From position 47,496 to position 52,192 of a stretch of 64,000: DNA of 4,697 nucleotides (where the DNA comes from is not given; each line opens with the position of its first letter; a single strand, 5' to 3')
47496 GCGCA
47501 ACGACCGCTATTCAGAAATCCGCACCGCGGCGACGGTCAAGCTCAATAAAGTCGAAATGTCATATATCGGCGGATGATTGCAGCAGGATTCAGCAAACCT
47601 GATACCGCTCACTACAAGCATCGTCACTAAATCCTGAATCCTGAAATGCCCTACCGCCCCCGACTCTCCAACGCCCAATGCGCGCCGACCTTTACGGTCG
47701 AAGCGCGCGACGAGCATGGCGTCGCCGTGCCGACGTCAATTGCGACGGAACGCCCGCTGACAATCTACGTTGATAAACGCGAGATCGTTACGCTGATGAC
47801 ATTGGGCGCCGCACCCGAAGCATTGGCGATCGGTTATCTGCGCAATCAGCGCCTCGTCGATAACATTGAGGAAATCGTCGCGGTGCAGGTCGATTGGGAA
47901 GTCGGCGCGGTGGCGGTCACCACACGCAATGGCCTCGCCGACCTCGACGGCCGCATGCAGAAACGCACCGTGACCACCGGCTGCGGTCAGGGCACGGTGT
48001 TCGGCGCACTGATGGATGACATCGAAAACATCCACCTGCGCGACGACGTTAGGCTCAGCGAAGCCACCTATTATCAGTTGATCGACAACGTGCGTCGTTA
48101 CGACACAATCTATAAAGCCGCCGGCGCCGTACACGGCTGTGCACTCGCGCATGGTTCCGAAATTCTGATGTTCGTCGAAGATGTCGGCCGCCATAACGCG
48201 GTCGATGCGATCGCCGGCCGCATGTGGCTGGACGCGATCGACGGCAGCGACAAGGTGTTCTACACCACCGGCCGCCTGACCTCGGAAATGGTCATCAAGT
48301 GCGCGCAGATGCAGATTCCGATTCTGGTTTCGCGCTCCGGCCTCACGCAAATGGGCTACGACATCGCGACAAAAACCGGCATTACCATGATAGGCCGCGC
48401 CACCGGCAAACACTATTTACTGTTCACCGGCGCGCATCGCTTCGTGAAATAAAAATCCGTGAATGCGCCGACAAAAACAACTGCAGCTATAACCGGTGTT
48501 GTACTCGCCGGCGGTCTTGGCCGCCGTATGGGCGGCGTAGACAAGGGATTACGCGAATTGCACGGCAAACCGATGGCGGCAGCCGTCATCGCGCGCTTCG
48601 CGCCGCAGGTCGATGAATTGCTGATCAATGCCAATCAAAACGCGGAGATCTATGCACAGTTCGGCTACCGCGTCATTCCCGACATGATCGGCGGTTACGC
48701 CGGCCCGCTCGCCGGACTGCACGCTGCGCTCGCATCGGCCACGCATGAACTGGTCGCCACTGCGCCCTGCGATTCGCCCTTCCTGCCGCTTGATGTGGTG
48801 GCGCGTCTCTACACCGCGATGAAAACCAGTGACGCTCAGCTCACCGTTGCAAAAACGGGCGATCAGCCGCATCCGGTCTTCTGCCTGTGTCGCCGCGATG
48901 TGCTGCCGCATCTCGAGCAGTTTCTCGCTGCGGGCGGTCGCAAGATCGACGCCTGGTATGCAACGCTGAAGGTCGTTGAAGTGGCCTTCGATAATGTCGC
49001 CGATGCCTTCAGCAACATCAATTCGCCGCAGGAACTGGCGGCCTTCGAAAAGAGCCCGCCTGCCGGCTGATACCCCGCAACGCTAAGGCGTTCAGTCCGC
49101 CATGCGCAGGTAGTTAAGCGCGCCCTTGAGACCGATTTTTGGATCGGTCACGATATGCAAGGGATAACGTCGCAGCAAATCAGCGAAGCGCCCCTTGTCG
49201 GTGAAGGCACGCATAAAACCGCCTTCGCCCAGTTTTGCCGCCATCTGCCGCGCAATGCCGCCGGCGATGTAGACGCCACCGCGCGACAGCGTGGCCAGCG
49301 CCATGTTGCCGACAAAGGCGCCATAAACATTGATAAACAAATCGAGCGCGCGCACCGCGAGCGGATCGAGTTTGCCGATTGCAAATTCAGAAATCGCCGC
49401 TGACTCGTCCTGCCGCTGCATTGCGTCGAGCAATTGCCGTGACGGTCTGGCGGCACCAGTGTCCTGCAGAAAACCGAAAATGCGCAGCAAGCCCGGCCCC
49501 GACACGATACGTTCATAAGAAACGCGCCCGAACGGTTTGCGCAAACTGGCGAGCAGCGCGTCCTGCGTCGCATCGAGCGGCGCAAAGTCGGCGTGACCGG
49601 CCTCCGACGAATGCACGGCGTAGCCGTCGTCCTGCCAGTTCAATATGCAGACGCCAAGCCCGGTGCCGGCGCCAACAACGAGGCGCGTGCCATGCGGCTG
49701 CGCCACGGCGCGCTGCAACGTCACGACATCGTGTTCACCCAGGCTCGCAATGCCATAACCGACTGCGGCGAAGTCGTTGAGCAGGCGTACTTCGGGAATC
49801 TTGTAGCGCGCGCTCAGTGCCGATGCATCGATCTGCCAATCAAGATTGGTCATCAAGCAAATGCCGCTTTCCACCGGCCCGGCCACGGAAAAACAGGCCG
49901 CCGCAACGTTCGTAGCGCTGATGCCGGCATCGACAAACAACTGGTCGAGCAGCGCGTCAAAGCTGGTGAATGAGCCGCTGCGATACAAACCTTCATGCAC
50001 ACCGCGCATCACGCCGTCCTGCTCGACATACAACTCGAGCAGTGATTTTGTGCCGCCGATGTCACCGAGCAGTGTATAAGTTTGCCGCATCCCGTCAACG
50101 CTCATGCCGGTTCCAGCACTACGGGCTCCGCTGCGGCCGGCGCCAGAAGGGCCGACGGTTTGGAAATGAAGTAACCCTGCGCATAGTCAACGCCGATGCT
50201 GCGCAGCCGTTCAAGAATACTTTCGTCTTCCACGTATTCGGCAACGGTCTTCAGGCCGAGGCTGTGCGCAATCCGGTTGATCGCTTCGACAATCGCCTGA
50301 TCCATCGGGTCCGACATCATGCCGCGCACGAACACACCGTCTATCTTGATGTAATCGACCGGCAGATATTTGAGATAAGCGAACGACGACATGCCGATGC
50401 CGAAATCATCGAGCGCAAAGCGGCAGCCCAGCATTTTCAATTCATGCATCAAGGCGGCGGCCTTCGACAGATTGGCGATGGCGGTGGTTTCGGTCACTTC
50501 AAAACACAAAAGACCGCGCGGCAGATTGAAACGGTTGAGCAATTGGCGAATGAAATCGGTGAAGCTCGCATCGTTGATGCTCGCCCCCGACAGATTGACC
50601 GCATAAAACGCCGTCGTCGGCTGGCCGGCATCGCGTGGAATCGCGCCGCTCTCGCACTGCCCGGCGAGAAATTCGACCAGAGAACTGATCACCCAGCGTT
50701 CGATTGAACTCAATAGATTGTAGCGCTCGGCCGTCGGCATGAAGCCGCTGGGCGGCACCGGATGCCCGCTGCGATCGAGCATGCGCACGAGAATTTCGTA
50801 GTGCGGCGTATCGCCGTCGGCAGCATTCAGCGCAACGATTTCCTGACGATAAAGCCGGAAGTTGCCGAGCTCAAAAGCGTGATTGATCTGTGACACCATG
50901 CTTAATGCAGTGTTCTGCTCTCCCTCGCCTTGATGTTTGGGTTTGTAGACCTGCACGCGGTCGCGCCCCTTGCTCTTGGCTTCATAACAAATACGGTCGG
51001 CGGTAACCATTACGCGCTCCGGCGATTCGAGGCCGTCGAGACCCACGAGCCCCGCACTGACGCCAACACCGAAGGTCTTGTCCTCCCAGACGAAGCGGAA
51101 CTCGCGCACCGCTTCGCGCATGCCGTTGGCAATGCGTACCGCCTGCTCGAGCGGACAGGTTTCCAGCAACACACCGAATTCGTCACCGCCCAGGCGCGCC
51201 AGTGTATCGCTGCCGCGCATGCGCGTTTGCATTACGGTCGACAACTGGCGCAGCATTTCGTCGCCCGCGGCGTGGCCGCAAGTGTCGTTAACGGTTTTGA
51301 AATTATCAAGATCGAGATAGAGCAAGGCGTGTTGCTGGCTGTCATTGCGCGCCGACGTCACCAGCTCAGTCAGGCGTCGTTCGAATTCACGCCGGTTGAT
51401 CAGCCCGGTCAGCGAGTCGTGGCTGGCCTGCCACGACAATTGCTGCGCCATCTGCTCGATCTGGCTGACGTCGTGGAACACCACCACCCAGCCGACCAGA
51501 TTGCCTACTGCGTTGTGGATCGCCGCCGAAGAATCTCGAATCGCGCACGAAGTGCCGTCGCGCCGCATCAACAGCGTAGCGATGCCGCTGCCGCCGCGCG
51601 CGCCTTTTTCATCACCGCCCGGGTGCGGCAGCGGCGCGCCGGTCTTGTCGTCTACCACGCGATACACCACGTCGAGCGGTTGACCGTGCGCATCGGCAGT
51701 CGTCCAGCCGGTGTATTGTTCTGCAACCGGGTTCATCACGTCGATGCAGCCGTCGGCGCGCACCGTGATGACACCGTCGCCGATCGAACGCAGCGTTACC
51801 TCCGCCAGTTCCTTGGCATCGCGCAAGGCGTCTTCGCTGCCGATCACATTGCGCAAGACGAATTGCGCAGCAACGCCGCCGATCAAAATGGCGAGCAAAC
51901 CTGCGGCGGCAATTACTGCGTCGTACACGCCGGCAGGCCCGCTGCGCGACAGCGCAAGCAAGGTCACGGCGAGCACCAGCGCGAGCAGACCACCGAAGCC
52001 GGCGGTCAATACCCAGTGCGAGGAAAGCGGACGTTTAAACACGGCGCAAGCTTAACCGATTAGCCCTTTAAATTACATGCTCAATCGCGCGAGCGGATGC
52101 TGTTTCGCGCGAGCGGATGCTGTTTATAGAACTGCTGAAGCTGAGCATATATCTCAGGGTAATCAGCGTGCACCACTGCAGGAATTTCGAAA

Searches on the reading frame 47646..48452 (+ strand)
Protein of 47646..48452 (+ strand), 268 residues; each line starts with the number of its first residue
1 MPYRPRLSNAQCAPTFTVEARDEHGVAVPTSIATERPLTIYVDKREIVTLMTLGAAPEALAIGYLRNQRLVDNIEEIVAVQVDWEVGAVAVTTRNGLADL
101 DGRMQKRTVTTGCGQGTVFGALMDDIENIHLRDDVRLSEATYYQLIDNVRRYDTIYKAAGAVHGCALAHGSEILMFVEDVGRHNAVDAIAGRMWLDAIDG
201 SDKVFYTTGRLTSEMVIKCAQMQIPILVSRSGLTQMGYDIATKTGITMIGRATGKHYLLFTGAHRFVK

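Call 45: search_protein_families(library=pfam, proteins=[window:47646-48452:+], max_evalue=0.00001)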
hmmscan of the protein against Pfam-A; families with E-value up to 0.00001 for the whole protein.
window:47646-48452:+ (268 aa): 1 family
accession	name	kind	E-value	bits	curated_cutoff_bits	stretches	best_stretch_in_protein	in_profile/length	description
PF02634.21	FdhD-NarQ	-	1.9e-77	260.7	27.2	1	33-266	1-236/237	FdhD/NarQ family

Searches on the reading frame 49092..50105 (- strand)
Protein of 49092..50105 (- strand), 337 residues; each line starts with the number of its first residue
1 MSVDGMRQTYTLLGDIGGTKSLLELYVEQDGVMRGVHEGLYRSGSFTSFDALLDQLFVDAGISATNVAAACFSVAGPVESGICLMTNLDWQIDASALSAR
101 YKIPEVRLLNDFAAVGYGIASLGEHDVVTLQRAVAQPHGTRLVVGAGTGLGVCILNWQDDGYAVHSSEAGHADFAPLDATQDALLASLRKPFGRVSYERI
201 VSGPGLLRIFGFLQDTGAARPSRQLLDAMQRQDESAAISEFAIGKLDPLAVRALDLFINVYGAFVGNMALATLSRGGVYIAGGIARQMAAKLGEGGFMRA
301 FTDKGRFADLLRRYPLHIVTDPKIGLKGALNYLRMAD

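Call 45: search_protein_families(library=pfam, proteins=[window:49092-50105:-], max_evalue=0.00001)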
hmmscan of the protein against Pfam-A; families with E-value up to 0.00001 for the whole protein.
window:49092-50105:- (337 aa): 1 family
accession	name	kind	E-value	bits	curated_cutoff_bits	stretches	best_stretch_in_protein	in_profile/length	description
PF02685.22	Glucokinase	-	5.2e-96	321.8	22.1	1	12-334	1-312/314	Glucokinase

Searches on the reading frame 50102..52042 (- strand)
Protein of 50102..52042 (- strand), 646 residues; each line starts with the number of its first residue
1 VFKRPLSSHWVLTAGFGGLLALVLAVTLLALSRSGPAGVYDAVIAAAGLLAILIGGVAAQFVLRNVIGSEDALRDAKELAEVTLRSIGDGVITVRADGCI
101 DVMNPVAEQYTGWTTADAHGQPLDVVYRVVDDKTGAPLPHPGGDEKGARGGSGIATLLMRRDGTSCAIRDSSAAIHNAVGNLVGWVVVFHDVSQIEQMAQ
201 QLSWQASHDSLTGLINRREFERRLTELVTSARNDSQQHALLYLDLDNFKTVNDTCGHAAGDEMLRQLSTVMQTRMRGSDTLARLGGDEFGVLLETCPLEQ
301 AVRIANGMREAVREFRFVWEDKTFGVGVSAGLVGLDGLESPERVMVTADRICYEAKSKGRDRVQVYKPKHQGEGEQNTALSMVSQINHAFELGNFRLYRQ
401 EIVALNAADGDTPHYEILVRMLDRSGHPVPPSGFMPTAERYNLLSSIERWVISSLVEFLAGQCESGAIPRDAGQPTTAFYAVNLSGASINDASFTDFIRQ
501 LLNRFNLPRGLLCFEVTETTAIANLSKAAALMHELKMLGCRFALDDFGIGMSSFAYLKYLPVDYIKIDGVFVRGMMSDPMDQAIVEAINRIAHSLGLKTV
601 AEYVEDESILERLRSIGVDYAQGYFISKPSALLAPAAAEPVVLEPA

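Call 9: search_protein_families(library=ncbifam, proteins=[window:50102-52042:-])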
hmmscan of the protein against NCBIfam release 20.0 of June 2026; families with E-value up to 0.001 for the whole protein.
window:50102-52042:- (646 aa): 32 families (the best 25 are shown)
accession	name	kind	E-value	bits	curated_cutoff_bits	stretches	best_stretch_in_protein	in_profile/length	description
NF007298.0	PRK09776.1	equivalog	9.4e-157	523.8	1135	1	71-632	548-1099/1111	diguanylate cyclase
NF045675.1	PhdiestaseDibA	equivalog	9.9e-90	301.6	980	1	166-630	163-616/623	phosphodiesterase DibA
NF007474.0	PRK10060.1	equivalog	3.2e-68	230.5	782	1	191-630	222-645/663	cyclic di-GMP phosphodiesterase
NF053781.1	cdiGMPphdstlr2612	equivalog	2.8e-64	217.4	1600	1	187-629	821-1255/1268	Tlr1612 family c-di-GMP phosphodiesterase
NF052458.1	PhdiestGepA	equivalog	1.3e-56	192.3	1200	1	196-630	415-832/840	phosphodiesterase GepA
NF008467.0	PRK11359.1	equivalog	1.3e-56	192.1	857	1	196-629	366-782/800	oxygen-sensing cyclic-di-GMP phosphodiesterase DosP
NF045673.1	c-di-GMPRcptLapD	equivalog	5.2e-49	167.1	1020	1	198-631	228-646/647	cyclic di-GMP receptor LapD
NF008807.1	PRK11829.1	equivalog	6.9e-45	153.3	733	1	196-629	232-652/670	biofilm formation regulator HmsP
NF007423.1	PRK09966.1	equivalog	2e-42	145.5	325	1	194-356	227-390/390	diguanylate cyclase DgcN/YfiN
TIGR00254.1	GGDEF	domain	6.7e-42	143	37.4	1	202-365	1-166/168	diguanylate cyclase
NF038266.1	diguan_SiaD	equivalog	8.9e-41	139.9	290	1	194-363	82-252/252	biofilm regulation diguanylate cyclase SiaD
NF007135.0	PRK09581.1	equivalog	1.3e-39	136.3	474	1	201-364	287-453/457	PleD family two-component system response regulator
NF008281.1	PRK11059.1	equivalog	9e-39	133.2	663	1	205-631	220-631/633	RNase E specificity factor CsrD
NF007380.0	PRK09894.1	equivalog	1.1e-37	130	256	1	202-370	125-291/296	diguanylate cyclase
NF047872.1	GGDEF_GdpS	equivalog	3.3e-33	115.3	400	1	186-364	167-348/355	GGDEF domain-containing protein GdpS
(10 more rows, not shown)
